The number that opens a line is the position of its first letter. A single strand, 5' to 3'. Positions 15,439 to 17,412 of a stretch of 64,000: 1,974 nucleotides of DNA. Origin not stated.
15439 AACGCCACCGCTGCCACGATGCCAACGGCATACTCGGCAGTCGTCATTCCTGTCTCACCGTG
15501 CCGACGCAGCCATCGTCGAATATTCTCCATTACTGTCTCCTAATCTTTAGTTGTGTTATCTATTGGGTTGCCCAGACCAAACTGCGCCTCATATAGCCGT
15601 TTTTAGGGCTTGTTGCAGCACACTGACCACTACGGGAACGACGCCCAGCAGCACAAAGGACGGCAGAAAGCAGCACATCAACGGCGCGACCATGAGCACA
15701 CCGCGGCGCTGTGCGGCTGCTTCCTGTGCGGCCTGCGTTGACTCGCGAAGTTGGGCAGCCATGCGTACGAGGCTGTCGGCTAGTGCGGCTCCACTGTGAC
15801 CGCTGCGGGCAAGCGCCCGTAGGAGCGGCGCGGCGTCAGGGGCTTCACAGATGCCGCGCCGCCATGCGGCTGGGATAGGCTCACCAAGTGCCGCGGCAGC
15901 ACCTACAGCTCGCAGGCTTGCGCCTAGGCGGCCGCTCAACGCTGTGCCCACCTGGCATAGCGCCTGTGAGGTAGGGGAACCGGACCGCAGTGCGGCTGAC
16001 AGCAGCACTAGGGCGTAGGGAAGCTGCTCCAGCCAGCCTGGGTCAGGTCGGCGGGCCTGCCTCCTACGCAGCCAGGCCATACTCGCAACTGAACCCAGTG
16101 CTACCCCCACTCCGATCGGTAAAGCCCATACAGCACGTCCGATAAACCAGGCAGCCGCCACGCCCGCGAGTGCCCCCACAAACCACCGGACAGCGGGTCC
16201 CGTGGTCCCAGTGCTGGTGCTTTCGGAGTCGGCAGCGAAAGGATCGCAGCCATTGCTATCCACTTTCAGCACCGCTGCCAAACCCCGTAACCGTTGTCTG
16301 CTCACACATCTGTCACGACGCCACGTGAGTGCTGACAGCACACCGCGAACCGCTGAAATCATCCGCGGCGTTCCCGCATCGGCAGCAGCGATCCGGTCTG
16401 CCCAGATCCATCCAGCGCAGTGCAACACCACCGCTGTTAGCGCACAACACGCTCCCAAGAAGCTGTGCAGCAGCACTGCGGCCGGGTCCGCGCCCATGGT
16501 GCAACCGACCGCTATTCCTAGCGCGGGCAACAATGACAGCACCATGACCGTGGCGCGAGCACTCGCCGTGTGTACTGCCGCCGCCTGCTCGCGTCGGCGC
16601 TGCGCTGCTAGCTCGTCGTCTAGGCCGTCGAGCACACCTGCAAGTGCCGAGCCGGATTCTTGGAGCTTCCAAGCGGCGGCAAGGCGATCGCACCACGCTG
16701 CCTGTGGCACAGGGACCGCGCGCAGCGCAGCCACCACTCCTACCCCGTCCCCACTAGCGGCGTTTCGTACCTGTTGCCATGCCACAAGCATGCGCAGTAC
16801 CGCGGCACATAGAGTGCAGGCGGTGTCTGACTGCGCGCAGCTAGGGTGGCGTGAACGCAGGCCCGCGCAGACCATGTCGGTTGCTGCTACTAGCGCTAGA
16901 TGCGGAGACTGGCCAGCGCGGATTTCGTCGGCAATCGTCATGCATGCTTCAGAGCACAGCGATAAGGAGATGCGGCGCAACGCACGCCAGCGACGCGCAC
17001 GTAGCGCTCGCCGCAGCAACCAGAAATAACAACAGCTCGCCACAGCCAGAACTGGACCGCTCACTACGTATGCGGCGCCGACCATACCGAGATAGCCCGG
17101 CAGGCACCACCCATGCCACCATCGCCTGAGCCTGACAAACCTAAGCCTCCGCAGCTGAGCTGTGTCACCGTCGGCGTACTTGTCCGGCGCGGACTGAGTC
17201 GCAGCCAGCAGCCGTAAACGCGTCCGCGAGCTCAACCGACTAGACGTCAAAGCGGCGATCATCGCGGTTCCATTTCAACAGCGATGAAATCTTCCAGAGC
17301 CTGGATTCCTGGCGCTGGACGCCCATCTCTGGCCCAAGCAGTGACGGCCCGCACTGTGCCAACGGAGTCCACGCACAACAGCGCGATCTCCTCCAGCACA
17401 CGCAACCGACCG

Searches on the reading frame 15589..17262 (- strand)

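Call 13: search_protein_families(library=pfam, proteins=[window:15589-17262:-])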
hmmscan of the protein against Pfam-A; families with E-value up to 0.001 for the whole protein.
window:15589-17262:- (557 aa): 1 family
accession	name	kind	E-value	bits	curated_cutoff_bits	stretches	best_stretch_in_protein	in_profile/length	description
PF00482.28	T2SSF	-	3.4e-19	69.5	25.2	1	420-539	4-122/125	Type II secretion system (T2SS), protein F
